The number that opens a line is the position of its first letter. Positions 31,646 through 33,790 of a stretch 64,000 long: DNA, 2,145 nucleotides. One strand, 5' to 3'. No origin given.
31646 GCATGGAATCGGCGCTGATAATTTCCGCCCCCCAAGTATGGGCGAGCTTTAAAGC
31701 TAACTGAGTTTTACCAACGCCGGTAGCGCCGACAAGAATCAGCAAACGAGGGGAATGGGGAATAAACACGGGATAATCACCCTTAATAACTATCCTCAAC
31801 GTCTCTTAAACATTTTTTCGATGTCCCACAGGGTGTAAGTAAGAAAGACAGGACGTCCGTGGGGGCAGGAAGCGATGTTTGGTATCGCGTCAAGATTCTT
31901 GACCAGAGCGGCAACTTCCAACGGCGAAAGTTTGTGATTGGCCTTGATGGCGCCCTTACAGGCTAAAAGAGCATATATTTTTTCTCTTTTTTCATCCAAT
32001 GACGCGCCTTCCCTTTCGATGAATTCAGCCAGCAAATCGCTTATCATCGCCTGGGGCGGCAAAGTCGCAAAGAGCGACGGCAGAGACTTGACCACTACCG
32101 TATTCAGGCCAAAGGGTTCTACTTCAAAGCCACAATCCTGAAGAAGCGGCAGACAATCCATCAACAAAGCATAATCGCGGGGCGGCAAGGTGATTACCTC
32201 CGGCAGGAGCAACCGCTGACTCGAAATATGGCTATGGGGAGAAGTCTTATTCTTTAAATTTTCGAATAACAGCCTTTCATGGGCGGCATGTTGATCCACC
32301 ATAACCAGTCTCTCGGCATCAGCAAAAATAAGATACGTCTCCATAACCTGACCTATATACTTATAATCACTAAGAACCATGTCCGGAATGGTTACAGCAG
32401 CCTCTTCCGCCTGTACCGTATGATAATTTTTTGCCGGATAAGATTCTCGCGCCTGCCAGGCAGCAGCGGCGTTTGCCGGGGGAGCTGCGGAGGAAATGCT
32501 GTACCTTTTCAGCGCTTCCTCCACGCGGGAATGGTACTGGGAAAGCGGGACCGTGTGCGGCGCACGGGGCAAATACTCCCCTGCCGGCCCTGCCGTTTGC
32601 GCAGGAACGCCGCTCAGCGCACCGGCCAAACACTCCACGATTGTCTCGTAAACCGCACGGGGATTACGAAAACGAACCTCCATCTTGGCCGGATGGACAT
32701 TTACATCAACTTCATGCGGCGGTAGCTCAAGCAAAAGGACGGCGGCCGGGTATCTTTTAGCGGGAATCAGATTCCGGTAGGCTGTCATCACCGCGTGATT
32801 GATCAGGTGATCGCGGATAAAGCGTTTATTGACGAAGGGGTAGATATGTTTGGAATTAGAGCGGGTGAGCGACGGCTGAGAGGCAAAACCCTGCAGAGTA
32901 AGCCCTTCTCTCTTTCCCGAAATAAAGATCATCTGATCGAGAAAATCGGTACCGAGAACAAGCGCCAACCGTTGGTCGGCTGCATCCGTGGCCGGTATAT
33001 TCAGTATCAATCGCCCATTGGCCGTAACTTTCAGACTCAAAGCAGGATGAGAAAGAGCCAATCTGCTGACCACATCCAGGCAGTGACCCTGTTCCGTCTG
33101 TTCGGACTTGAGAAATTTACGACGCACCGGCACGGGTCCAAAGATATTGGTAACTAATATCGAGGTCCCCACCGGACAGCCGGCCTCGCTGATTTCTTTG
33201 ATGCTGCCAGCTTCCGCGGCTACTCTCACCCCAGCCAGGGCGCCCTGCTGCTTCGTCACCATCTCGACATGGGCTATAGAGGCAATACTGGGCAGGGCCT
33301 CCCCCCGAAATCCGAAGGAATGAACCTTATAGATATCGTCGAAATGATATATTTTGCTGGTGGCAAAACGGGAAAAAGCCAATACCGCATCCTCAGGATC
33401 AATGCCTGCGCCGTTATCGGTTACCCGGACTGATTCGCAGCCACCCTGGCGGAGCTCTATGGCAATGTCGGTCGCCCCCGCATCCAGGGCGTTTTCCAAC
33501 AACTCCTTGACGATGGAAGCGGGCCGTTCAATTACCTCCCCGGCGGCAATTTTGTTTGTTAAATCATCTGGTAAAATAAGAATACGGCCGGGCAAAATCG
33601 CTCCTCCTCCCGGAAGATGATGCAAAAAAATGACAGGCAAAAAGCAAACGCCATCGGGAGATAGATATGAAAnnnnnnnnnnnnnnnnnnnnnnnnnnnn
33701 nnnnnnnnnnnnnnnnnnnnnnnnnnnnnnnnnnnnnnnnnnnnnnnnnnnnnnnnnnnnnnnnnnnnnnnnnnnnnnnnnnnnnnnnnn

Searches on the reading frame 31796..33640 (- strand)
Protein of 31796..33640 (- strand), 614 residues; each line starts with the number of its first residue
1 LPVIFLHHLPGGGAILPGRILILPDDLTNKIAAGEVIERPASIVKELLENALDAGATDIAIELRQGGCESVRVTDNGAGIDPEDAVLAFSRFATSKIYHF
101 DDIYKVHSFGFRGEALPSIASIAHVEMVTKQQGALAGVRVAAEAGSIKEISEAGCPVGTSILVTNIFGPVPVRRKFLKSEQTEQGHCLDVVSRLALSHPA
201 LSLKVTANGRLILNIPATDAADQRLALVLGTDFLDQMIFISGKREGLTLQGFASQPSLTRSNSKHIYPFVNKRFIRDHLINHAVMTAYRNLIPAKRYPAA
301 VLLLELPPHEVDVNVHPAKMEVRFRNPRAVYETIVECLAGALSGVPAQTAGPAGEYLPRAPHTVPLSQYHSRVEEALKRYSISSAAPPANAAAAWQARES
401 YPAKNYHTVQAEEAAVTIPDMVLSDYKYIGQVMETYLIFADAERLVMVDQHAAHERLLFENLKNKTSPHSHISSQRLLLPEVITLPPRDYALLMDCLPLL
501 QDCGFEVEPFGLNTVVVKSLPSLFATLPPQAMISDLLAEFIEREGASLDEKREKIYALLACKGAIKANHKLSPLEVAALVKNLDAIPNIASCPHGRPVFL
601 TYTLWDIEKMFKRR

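Call 58: search_protein_families(library=pfam, proteins=[window:31796-33640:-])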
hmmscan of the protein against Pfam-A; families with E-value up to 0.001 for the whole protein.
window:31796-33640:- (614 aa): 4 families
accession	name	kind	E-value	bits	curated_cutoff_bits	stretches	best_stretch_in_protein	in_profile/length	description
PF08676.16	MutL_C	-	1.1e-37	129.3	25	1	429-571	1-142/142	MutL C terminal dimerisation domain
PF01119.25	DNA_mis_repair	-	1.9e-37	128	26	1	227-342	3-118/119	DNA mismatch repair protein, C-terminal domain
PF13589.12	HATPase_c_3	-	1.2e-10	41.9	25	1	41-136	4-99/137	Histidine kinase-, DNA gyrase B-, and HSP90-like ATPase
PF02518.31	HATPase_c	-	1.7e-09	38.5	26.4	1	38-94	4-63/111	Histidine kinase-, DNA gyrase B-, and HSP90-like ATPase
